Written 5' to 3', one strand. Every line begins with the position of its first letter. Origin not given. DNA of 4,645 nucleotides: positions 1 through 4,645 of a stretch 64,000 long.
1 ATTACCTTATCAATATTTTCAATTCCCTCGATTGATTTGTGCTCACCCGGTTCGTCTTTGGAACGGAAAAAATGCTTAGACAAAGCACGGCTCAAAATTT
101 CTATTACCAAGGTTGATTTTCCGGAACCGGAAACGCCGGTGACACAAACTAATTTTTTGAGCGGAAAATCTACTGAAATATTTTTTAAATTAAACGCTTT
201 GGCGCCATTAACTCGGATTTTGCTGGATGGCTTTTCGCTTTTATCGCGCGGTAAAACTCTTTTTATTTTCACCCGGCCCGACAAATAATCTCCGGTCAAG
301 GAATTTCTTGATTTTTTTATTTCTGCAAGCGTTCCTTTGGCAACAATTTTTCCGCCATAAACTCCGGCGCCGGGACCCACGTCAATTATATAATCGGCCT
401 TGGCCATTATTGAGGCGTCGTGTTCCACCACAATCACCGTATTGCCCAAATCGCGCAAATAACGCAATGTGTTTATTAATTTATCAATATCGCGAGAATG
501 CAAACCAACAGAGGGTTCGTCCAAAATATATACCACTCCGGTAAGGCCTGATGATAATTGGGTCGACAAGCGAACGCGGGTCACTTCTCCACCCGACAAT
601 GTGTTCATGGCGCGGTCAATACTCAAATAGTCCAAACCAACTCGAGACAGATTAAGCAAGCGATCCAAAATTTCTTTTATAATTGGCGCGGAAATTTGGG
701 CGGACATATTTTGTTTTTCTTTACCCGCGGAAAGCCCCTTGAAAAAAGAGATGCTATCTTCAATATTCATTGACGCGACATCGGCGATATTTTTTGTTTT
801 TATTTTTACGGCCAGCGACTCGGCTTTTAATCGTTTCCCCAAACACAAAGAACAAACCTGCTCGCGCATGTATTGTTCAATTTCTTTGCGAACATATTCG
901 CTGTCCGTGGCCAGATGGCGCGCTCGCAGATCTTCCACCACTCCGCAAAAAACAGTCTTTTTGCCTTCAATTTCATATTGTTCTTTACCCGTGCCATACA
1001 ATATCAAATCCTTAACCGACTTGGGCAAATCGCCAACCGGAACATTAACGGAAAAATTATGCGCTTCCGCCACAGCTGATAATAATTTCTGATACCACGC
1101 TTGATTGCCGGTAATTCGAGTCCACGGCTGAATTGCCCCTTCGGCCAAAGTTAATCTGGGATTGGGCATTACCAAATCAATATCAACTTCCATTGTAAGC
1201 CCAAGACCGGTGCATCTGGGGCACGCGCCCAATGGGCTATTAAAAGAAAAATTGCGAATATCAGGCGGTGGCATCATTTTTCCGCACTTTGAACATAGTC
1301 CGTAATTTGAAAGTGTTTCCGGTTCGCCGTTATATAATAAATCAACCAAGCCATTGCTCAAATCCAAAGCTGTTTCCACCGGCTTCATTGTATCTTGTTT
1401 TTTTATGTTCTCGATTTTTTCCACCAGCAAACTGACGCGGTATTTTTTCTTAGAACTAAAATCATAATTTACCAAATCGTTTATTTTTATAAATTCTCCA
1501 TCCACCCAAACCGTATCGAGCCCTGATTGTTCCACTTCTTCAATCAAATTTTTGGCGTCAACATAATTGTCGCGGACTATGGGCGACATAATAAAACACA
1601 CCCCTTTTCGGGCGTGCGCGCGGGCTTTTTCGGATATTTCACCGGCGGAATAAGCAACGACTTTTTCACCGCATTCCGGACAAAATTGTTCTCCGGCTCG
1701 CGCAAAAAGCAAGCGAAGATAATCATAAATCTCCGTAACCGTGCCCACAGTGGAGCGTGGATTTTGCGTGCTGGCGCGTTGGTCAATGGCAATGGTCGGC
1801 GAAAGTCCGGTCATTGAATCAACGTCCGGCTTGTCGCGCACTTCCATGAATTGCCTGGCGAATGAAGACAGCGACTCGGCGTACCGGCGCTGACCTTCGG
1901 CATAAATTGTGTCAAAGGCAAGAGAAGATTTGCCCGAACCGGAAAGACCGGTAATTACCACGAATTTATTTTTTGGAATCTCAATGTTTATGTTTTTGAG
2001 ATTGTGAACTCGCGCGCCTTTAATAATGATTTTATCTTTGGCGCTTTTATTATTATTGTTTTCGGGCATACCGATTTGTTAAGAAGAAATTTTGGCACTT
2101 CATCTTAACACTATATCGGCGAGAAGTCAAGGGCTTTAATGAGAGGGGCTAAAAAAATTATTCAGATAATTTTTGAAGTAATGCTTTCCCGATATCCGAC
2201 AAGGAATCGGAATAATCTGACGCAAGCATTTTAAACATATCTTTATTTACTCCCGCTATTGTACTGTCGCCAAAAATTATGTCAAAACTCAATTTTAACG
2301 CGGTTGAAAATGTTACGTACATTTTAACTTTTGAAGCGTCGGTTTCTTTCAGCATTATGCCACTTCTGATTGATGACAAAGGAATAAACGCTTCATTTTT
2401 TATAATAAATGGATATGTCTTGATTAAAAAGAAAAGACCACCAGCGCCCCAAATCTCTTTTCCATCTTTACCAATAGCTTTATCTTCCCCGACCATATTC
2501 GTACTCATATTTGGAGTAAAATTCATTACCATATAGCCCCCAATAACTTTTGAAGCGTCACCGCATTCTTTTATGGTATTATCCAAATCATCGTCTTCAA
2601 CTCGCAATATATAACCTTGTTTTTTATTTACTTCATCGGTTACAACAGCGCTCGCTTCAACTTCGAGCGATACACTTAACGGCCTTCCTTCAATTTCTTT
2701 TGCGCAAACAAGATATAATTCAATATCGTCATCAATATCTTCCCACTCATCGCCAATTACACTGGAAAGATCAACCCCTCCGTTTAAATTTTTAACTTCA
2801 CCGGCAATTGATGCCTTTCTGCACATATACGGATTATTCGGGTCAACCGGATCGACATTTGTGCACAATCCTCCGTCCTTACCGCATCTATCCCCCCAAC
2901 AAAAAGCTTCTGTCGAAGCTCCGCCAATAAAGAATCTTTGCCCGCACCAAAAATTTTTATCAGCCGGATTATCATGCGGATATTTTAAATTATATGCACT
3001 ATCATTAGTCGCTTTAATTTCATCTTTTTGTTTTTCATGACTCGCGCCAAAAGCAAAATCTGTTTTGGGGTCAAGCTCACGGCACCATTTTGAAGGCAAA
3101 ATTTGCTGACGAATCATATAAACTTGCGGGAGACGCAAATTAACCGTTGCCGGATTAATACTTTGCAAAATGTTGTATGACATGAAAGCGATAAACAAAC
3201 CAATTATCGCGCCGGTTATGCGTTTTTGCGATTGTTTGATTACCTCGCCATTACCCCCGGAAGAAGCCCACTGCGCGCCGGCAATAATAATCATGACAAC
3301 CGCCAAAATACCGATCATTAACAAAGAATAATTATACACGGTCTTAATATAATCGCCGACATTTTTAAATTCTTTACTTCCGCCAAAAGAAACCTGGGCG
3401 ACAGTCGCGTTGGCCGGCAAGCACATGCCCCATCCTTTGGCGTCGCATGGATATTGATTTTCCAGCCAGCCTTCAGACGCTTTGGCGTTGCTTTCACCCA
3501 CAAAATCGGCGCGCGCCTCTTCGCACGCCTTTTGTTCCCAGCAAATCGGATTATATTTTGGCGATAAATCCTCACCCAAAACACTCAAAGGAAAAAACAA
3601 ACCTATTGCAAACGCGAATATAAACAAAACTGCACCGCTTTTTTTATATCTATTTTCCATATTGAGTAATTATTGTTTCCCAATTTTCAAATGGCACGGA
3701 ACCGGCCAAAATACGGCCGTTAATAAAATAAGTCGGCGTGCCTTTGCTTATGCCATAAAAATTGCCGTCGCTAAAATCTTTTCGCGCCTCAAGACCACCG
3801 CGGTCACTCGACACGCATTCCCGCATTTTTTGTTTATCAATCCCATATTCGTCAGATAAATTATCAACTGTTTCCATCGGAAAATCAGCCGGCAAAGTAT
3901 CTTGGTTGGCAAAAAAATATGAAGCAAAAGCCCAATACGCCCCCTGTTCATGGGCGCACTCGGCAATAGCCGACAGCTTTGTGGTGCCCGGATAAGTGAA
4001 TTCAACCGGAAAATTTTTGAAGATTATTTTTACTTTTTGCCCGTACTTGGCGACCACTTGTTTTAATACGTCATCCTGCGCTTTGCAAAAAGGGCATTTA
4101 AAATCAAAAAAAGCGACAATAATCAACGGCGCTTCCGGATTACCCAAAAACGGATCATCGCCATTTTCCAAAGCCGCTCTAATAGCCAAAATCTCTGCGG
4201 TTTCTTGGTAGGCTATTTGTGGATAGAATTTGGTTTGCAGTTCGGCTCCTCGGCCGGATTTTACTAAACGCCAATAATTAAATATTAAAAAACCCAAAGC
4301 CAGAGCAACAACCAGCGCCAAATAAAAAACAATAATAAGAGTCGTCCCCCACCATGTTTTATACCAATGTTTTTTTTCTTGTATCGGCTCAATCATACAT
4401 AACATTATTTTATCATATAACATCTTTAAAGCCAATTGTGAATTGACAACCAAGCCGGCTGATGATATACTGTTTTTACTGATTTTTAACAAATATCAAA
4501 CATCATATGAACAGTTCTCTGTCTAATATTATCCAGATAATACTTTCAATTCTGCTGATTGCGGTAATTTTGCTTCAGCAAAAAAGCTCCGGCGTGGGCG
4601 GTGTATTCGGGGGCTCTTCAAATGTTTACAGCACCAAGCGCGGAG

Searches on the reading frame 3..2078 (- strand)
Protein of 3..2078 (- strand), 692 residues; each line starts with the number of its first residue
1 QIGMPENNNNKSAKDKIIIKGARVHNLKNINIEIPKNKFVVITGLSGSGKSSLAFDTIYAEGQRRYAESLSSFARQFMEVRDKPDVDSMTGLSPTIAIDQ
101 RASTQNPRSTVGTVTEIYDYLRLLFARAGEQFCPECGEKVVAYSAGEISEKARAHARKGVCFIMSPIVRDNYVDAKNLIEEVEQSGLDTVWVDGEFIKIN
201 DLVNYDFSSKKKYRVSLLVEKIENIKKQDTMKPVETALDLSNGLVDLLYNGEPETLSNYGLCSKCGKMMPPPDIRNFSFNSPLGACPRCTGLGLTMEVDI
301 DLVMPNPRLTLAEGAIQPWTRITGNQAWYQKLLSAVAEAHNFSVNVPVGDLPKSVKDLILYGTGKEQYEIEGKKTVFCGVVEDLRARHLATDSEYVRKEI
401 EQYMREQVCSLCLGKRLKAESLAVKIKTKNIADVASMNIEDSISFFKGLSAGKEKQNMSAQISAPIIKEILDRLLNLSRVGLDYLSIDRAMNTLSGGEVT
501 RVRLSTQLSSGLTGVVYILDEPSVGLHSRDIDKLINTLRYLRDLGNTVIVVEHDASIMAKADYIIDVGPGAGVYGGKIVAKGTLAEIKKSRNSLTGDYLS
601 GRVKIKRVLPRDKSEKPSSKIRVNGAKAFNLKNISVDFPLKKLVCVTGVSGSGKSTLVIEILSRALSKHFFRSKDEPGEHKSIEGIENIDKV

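Call 27: search_protein_families(library=pfam, proteins=[window:3-2078:-], max_evalue=0.001)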
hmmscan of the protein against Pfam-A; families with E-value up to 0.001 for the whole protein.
window:3-2078:- (692 aa): 21 families
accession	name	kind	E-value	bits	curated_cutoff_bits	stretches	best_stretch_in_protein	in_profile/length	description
PF17755.6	UvrA_DNA-bind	-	2.1e-27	96.1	23.2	1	299-402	1-110/110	UvrA DNA-binding domain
PF00005.33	ABC_tran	-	1.5e-13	51.9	25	0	27-54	1-28/137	ABC transporter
PF17760.6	UvrA_inter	-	2.4e-11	43.9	23.3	1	146-248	4-106/109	UvrA interaction domain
PF02463.25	SMC_N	-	1.2e-09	38.4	40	0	22-62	5-49/220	RecF/RecN/SMC N terminal domain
PF13555.12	AAA_29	-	1.1e-07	31.9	27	0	635-658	16-39/61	P-loop containing region of AAA domain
PF13191.12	AAA_16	-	3.1e-07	31.5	32.6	0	642-670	25-55/167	AAA ATPase domain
PF13304.12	AAA_21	-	7e-07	30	27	0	502-558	245-303/304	AAA domain, putative AbiEii toxin, Type IV TA system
PF20720.3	nSTAND3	-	1.8e-06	28.2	27.2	0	34-59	14-39/155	Novel STAND NTPase 3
PF20703.3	nSTAND1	-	3.6e-06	27.3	27.1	0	28-58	24-54/379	Novel STAND NTPase 1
PF13476.12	AAA_23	-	3.9e-06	28.1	27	0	620-675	1-52/201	AAA domain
PF03193.22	RsgA_GTPase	-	1.2e-05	25.6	30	0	641-680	106-146/174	RsgA GTPase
PF13401.12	AAA_22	-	4.2e-05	24.3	27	0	641-665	5-29/130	AAA domain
PF13481.12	AAA_25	-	5.9e-05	23.2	27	0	638-671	30-64/195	AAA domain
PF13238.12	AAA_18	-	9e-05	23.4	29.4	0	644-666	1-22/128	AAA domain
PF05729.18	NACHT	-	9.8e-05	22.7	26.7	0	643-669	2-28/167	NACHT domain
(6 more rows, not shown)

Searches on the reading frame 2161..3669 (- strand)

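Call 27: search_protein_families(library=pfam, proteins=[window:2161-3669:-], max_evalue=0.001)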
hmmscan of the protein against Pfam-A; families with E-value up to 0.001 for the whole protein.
window:2161-3669:- (503 aa): 2 families
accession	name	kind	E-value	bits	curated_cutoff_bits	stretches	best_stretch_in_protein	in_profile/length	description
PF18895.5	T4SS_pilin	-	0.00018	22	26.6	1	110-163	11-63/71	Type IV secretion system pilin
PF19607.4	DUF6112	-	0.00096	19.4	25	0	108-161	16-68/88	Family of unknown function (DUF6112)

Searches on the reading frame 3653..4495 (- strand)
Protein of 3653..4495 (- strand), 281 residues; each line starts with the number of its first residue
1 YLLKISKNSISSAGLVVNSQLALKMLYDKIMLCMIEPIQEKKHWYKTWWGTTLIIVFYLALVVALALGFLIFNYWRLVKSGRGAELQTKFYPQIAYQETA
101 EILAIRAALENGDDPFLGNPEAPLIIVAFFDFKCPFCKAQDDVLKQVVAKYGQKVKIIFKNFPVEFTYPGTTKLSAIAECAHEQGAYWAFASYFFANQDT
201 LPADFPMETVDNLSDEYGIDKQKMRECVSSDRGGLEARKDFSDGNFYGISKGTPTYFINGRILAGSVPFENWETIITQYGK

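Call 27: search_protein_families(library=pfam, proteins=[window:3653-4495:-], max_evalue=0.001)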
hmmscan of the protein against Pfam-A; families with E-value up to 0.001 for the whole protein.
window:3653-4495:- (281 aa): 2 families
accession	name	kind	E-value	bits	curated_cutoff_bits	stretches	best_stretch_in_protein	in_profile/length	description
PF13462.12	Thioredoxin_4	-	6.3e-24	85.5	23.2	1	111-276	2-163/165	Thioredoxin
PF01323.26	DSBA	-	4.8e-14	53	25.6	1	126-274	2-188/191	DSBA-like thioredoxin domain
